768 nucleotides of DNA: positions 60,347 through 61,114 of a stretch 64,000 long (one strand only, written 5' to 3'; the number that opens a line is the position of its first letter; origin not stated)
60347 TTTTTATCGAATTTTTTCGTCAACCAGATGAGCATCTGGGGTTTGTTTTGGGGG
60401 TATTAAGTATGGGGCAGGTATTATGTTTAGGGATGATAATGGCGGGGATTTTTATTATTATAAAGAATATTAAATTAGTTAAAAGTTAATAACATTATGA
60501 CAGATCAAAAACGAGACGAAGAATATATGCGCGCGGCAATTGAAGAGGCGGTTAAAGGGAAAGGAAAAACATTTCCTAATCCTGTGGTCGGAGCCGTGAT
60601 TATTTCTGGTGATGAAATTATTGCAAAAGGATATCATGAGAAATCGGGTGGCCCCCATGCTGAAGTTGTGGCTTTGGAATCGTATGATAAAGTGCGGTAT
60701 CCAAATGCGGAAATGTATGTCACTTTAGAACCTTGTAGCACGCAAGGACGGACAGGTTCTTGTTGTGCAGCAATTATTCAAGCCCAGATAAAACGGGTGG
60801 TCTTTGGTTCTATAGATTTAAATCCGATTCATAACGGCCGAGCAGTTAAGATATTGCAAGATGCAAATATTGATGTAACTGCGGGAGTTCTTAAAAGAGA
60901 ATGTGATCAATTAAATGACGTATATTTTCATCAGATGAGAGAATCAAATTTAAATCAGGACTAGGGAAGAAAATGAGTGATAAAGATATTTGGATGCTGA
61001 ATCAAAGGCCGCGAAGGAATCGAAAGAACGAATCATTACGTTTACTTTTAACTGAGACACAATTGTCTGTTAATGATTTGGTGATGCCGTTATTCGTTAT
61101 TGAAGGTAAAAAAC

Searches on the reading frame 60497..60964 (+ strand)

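Call 31: search_protein_families(library=pfam, proteins=[window:60497-60964:+], max_evalue=0.00001)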
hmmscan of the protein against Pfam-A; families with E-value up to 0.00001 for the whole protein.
window:60497-60964:+ (155 aa): 2 families
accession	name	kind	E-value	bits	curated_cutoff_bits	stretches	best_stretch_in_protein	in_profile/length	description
PF00383.29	dCMP_cyt_deam_1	-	2e-21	76.2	25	1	5-104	2-101/102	Cytidine and deoxycytidylate deaminase zinc-binding region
PF14437.12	MafB19-deam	-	4.8e-13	49.6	27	1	7-147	3-141/142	MafB19-like deaminase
